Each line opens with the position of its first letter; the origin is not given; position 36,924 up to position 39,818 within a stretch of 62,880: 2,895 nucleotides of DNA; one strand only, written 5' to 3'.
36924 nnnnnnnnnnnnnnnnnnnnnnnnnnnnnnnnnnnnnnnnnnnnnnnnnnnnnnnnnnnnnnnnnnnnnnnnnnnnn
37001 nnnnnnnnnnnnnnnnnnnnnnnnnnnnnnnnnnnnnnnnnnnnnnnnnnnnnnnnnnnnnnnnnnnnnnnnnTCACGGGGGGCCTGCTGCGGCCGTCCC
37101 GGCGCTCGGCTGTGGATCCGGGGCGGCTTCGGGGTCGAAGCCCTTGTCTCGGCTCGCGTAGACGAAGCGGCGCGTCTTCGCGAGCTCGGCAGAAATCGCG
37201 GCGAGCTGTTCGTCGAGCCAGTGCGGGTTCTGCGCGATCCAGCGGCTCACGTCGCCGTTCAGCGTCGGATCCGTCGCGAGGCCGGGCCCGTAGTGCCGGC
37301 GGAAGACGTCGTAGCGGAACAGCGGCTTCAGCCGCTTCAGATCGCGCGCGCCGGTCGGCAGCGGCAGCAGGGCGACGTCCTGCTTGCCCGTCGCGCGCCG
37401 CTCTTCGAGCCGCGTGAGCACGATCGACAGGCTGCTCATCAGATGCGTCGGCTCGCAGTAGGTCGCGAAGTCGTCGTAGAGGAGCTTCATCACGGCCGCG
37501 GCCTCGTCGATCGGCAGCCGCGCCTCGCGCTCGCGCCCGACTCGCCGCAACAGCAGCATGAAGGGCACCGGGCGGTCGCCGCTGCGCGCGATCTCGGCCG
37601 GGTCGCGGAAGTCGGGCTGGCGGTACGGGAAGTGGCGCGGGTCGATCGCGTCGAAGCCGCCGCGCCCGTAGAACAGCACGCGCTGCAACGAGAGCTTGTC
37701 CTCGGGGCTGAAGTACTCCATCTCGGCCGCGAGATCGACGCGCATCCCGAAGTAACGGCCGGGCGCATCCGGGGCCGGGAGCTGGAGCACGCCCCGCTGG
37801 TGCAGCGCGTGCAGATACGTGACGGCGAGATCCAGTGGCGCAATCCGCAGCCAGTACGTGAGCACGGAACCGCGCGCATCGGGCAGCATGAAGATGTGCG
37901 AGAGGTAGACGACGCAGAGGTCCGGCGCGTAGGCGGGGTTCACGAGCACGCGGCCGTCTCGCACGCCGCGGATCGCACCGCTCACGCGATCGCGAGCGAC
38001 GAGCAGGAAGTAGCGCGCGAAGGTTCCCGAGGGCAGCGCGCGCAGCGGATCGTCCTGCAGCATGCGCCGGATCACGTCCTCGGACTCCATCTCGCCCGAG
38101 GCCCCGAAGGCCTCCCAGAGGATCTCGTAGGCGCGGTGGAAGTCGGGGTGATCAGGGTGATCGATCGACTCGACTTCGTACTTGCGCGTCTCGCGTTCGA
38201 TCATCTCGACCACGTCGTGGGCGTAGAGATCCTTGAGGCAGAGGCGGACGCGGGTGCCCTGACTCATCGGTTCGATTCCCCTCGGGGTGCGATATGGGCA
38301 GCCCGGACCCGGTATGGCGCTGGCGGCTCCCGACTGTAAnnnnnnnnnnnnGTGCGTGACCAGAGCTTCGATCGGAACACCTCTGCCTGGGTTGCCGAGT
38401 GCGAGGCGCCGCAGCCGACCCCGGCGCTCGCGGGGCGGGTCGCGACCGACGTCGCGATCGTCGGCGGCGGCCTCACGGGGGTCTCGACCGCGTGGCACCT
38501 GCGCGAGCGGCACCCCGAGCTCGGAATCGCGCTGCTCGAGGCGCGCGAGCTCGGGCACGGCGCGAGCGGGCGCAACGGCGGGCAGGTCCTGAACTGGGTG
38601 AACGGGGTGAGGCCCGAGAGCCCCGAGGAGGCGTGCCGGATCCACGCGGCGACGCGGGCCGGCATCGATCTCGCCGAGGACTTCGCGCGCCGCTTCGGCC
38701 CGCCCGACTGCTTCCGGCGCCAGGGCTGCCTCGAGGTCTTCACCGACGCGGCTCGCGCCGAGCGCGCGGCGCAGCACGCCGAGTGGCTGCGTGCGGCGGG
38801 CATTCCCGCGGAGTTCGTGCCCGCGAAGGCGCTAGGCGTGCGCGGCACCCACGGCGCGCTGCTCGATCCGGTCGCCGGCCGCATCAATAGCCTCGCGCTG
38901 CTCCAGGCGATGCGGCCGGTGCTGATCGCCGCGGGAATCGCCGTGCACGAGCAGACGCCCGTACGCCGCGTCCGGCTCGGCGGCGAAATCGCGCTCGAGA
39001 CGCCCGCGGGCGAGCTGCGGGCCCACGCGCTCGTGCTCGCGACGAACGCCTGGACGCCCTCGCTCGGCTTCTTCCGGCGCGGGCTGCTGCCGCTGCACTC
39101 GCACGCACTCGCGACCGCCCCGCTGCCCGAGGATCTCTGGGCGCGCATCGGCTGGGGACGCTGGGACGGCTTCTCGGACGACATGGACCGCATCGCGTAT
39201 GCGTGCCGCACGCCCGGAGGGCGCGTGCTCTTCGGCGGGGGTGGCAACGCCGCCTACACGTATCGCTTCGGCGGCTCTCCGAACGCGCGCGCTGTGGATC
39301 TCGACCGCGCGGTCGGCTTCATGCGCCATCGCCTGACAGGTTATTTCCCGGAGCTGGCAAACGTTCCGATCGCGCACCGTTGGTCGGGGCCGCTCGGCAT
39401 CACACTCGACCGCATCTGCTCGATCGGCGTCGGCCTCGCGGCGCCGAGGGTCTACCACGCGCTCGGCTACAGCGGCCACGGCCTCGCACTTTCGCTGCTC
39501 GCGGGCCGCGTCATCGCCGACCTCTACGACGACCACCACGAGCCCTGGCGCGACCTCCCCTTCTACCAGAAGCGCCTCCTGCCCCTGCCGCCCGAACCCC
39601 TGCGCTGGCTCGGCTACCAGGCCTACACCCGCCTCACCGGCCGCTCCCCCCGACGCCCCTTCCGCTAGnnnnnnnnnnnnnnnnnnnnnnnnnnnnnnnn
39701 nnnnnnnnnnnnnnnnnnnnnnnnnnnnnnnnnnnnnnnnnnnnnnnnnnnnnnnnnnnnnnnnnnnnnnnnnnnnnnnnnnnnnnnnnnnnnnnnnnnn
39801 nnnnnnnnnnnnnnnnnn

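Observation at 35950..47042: Possible acetyl-protection polyamine catabolic pathway (GNAT-like / PuuB-like oxidase / HDAC) replacing PuuA-PuuD glutamylation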

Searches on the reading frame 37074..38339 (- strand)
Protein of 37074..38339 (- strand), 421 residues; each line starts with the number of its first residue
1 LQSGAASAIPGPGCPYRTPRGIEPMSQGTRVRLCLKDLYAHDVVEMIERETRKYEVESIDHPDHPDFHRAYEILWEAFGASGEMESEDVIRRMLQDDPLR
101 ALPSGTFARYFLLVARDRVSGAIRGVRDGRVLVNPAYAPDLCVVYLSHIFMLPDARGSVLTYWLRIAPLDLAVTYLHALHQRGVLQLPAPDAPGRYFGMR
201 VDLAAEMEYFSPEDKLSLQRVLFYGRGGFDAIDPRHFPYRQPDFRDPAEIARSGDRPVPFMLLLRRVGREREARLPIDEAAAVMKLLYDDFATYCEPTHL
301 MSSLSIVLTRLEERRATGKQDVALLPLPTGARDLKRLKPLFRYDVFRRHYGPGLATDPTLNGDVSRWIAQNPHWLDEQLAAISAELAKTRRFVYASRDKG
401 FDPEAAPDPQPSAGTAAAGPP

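Call 5: search_protein_families(library=pfam, proteins=[window:37074-38339:-], max_evalue=0.001)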
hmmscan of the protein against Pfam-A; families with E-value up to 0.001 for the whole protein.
window:37074-38339:- (421 aa): 0 families

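Call 9: search_protein_families(library=ncbifam, proteins=[window:37074-38273:-], max_evalue=0.01)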
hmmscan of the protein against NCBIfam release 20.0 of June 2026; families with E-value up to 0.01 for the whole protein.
window:37074-38273:- (399 aa): 0 families

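Call 18: find_homologous_proteins(query=window:37074-38273:-)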
Query window:37074-38273:- (399 aa): 809 proteins with E <= 0.001 among 8000 candidates; the best 120 are listed.
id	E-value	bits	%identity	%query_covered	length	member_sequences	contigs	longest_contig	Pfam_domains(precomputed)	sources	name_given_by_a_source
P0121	3.2e-267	904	100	99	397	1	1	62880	-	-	-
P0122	2.7e-262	888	98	99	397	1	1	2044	-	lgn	-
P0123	2.1e-233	793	89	97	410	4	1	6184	-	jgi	jgi:hypothetical protein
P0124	1.1e-224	764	86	98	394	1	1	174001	-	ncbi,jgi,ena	-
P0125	3.6e-219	746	84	96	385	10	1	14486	-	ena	-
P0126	7.0e-219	745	82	99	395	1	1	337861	-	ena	-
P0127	7.2e-218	742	82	99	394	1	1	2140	-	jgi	jgi:hypothetical protein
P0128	7.8e-218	742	82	99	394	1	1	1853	-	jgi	jgi:hypothetical protein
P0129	1.2e-217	741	84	96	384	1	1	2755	-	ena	-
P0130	1.3e-217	741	82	99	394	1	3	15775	-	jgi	-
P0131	2.3e-217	740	84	96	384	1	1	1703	-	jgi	jgi:hypothetical protein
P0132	2.4e-217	740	82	99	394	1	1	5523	-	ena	-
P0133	3.1e-217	740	81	99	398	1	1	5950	-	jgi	-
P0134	4.1e-217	739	84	96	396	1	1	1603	-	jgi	-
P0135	6.6e-217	739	82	98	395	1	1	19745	-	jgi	jgi:hypothetical protein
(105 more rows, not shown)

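Call 76: predict_structure(alignment_id=A2)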
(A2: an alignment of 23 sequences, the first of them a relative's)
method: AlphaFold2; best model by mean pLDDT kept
length: 397 residues; sequences in the alignment: 23
mean_pLDDT: 77.7   pTM: 0.79
mean pLDDT of the five models: 77.7, 77.6, 77.3, 77.1, 73.0
residues with pLDDT >= 90: 118; 70-90: 167; 50-70: 80; < 50: 32
segments of 3 or more residues with pLDDT < 50: 367-397
pLDDT, mean of each block of 10 residues (from residue 1): 70 59 75 94 94 78 91 93 96 92 95 93 87 76 85 91 71 81 75 76 83 71 71 75 85 94 88 63 87 92 82 69 60 64 77 83 60 37 41 43
secondary structure, 60 per line:
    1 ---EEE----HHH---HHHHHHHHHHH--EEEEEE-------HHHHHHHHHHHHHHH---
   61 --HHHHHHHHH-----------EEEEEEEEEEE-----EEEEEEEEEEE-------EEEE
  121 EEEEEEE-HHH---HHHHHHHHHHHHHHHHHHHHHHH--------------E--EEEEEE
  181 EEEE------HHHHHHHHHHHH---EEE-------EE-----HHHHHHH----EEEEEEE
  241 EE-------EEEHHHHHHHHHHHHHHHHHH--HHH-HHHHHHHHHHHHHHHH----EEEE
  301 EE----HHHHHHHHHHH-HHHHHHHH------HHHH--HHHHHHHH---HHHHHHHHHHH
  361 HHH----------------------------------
elements in order: E4-6 H17-27 E30-35 H43-57 H63-71 E83-93 E99-109 E117-127 H135-157 E175-184 H191-202 E206-208 H223-229 E234-242 E250-252 H253-270 H277-292 E297-302 H307-317 H319-326 H333-336 H339-346 H350-363

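Call 80: fold_search(model_id=the predicted structure, library=pdb)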
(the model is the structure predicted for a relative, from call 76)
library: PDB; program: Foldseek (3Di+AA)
matches with E <= 10: 664; with E <= 0.001: 17
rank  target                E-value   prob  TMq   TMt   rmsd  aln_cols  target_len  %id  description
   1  4ua3_A                2.3e-05  1.00  0.31  0.59   7.2       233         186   12  Crystal structure of selenomethionine labeled SpNatD (released 2015-01-28)
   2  4ua3_B                2.4e-05  1.00  0.32  0.60   6.8       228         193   10  Crystal structure of selenomethionine labeled SpNatD (released 2015-01-28)
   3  4u9v                  7.9e-05  1.00  0.29  0.53   6.1       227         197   12  Crystal structure of NatD (Naa40p) bound to acetyl CoA (released 2015-01-28)
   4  4u9w_D                8.9e-05  1.00  0.28  0.52   7.2       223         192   12  Crystal Structure of NatD bound to H4/H2A peptide and CoA (released 2015-01-28)
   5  4u9w_A                1.1e-04  1.00  0.28  0.51   7.1       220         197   12  Crystal Structure of NatD bound to H4/H2A peptide and CoA (released 2015-01-28)
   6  7q3a_A                2.3e-04  0.95  0.23  0.26  15.8       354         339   14  Crystal structure of MAB_4324 a tandem repeat GNAT from Mycobacterium abscessus (released 2022-05-04)
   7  4u9w_C                2.4e-04  1.00  0.30  0.55   5.9       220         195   13  Crystal Structure of NatD bound to H4/H2A peptide and CoA (released 2015-01-28)
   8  5f47_B                2.7e-04  1.00  0.22  0.47   8.2       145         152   13  Crystal structure of an aminoglycoside acetyltransferase meta-AAC0020 from an uncultured soil metagenomic sample in co (released 2015-12-30)
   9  7kd7_A                3.0e-04  1.00  0.29  0.52   7.3       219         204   13  Crystal structure of human NatD (NAA40) bound to a bisubstrate analogue (released 2021-06-16)
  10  7kd7_D                5.2e-04  1.00  0.29  0.51   6.7       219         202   11  Crystal structure of human NatD (NAA40) bound to a bisubstrate analogue (released 2021-06-16)
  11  1tiq_A                5.5e-04  0.99  0.23  0.46  11.8       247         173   10  Crystal Structure of an Acetyltransferase (PaiA) in complex with CoA and DTT from Bacillus subtilis, Northeast Structu (released 2004-07-13)
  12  9syr_Nd               5.8e-04  1.00  0.30  0.47   6.7       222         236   12  Human quaternary complex of a translating 80S ribosome, NAC, MetAP1 and NatD (released 2025-12-17)
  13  5u08_A                6.2e-04  1.00  0.22  0.47   8.2       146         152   13  Crystal structure of an aminoglycoside acetyltransferase meta-AAC0020 from an uncultured soil metagenomic sample in co (released 2017-02-08)
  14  7q3a_B                6.2e-04  0.93  0.24  0.28  15.0       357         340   13  Crystal structure of MAB_4324 a tandem repeat GNAT from Mycobacterium abscessus (released 2022-05-04)
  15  9mgu                  6.5e-04  1.00  0.24  0.53   5.9       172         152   14  Structure of aminoglycoside acetyltransferase AAC(3)-Ia in complex with CoA (released 2025-09-03)
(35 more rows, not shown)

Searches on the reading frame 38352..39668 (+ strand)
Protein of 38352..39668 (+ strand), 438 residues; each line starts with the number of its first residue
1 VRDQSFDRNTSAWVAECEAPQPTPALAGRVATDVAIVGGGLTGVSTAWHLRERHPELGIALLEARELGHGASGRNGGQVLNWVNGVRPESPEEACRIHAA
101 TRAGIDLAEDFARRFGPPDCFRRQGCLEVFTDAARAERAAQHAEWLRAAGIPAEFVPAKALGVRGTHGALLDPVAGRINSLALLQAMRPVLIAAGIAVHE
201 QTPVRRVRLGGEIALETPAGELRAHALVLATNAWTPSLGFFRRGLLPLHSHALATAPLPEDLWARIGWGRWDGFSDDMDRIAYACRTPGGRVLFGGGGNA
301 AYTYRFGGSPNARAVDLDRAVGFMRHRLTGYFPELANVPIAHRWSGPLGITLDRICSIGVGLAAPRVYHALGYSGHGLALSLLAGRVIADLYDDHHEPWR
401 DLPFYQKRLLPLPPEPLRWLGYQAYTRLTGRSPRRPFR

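Call 5: search_protein_families(library=pfam, proteins=[window:38352-39668:+], max_evalue=0.001)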
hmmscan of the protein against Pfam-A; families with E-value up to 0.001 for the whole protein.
window:38352-39668:+ (438 aa): 3 families
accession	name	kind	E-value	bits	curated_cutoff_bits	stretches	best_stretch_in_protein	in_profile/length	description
PF01266.30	DAO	-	1.2e-59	203.1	27.9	1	33-391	1-353/353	FAD dependent oxidoreductase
PF01946.23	Thi4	-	6.4e-05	22.7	26.2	1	30-81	16-65/235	Thi4 family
PF13450.12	NAD_binding_8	-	0.00034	21.3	21.9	1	36-67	1-31/68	NAD(P)-binding Rossmann-like domain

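Call 9: search_protein_families(library=ncbifam, proteins=[window:38352-39668:+], max_evalue=0.01)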
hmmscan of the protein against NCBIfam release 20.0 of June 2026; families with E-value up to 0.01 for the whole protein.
window:38352-39668:+ (438 aa): 19 families
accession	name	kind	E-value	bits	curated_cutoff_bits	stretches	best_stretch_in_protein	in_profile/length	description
TIGR03329.1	Phn_aa_oxid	hypoth_equivalog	2.5e-57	194.7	632.8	1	16-422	9-421/460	putative aminophosphonate oxidoreductase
NF050086.1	pipecolate_AmaA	exception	5.7e-31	107.6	600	1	10-408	4-396/425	L-pipecolate oxidase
TIGR02352.1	thiamin_ThiO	equivalog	2.9e-15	56.2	250.8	1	34-238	1-210/351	glycine oxidase ThiO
NF008425.0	PRK11259.1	equivalog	6.4e-09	35.2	257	1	32-238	5-208/377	N-methyl-L-tryptophan oxidase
TIGR01373.1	soxB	subfamily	1.7e-08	33.7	529.45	1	13-392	18-382/407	sarcosine oxidase subunit beta family protein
NF002480.1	PRK01747.1-1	equivalog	1.9e-08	33.2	540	1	18-233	235-450/645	bifunctional tRNA (5-methylaminomethyl-2-thiouridine)(34)-methyltransferase MnmC2/FAD-dependent 5-carboxymethylaminomethyl-2-thiouridine(34)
TIGR03197.1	MnmC_Cterm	equivalog_domain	2.4e-08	33.5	174.2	1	33-237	1-205/400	FAD-dependent 5-carboxymethylaminomethyl-2-thiouridine(34) oxidoreductase MnmC1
TIGR03364.1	HpnW_proposed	hypoth_equivalog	4.1e-08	32.7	285.1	1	32-232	1-194/365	TIGR03364 family FAD-dependent oxidoreductase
TIGR01377.1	soxA_mon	subfamily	4.8e-08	32.2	479.65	1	167-237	131-202/381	amino oxidase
NF008726.1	PRK11728.1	equivalog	1.2e-06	27.7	299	1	33-228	2-195/389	L-2-hydroxyglutarate oxidase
NF001933.0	PRK00711.1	subfamily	8.2e-06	25.1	383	0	121-236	132-258/429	D-amino acid dehydrogenase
TIGR00562.1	proto_IX_ox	equivalog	0.0002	20.1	97.85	1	32-66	3-37/470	protoporphyrinogen oxidase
TIGR01988.1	Ubi-OHases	subfamily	0.00057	18.8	224.65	1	33-69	1-36/387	ubiquinone biosynthesis hydroxylase, UbiH/UbiF/VisC/COQ6 family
TIGR01984.1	UbiH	equivalog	0.00088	18.2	392.2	1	33-72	1-39/382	2-octaprenyl-6-methoxyphenyl hydroxylase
NF005612.0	PRK07364.1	equivalog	0.0032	16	487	1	27-66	14-51/415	FAD-dependent hydroxylase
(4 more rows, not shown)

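Call 17: search_solved_structures(query=window:38352-39668:+, max_evalue=0.00001)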
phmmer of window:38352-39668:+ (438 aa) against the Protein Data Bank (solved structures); distinct sequences matched with E-value up to 0.00001: 3.
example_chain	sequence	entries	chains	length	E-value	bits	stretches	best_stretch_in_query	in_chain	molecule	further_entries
4ysh_A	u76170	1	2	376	9.4e-13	51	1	33-244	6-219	Glycine oxidase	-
1y56_B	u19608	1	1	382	3.4e-09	39.3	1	32-392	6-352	sarcosine oxidase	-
5fjm_A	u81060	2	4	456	6.2e-06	28.5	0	31-165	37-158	L-AMINO ACID DEAMINASE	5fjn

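Call 40: search_dna_similar(query=window:38352-39668:+, collection=plasmids, mode=protein, max_rows=15)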
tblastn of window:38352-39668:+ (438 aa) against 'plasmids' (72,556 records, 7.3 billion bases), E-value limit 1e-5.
Records with a match: 949; places in all: 1410; records where one place covers at least 80% of the query: 298.
Best place of each record, by identity: <60% 949.
By first word of the organism name: Rhizobium 186; Phaeobacter 116; Sinorhizobium 81; Pseudosulfitobacter 48; Ralstonia 32; Leisingera 30; Agrobacterium 29; Burkholderia 27; Paracoccus 24; Azospirillum 23; and 89 more.
By predicted mobility (MOB-suite, as given by PLSDB): non-mobilizable 646; conjugative 231; mobilizable 72.
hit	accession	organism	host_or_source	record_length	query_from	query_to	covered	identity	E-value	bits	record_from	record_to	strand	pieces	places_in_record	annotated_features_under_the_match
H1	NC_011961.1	Thermomicrobium roseum DSM 5159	-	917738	11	433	97%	35.1%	2e-37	152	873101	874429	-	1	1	FAD-dependent oxidoreductase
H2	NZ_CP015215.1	Cereibacter sphaeroides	Cereibacter sphaeroides 2.4.1,single ...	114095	9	399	89%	35.7%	2e-39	159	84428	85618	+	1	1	FAD-binding oxidoreductase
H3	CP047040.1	Cereibacter sphaeroides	cell culture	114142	9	399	89%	35.7%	2e-39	159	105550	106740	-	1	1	FAD-dependent oxidoreductase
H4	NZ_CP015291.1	Cereibacter sphaeroides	Cereibacter sphaeroides 2.4.1,single ...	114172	9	399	89%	35.7%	2e-39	159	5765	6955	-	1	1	FAD-binding oxidoreductase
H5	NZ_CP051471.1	Cereibacter sphaeroides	cell culture,laboratory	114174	9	399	89%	35.7%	2e-39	159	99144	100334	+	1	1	FAD-binding oxidoreductase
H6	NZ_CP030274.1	Cereibacter sphaeroides 2.4.1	cell culture,laboratory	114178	9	399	89%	35.7%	2e-39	159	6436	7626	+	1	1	FAD-binding oxidoreductase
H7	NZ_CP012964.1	Cereibacter sphaeroides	cell culture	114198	9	399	89%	35.7%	2e-39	159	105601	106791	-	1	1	FAD-binding oxidoreductase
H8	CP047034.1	Cereibacter sphaeroides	cell culture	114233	9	399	89%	35.7%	2e-39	159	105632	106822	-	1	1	FAD-dependent oxidoreductase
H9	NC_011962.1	Cereibacter sphaeroides KD131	-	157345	9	399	89%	35.7%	1e-38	156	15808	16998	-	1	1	FAD-binding oxidoreductase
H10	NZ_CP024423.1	Paracoccus yeei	Homo sapiens,single cell,skin swab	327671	11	438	98%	32.5%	7e-29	127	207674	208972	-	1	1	FAD-binding oxidoreductase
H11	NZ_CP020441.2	Paracoccus yeei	Homo sapiens,Urine suprapubic aspirate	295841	11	438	98%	32.3%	5e-29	127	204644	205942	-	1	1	FAD-binding oxidoreductase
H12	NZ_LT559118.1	Nonomuraea gerenzanensis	-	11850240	1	428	98%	32.2%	9e-34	142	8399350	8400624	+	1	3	none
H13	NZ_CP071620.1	Rhizobium bangladeshense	lentil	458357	9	399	89%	35.1%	2e-42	167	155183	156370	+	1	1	FAD-binding oxidoreductase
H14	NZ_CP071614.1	Rhizobium bangladeshense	lentil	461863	9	399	89%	34.8%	2e-41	164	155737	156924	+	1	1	FAD-binding oxidoreductase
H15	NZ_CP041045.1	Paracoccus sp. AK26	pure culture,Hexachlorocyclohexane ...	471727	7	399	90%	34.4%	2e-40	161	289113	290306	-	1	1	FAD-binding oxidoreductase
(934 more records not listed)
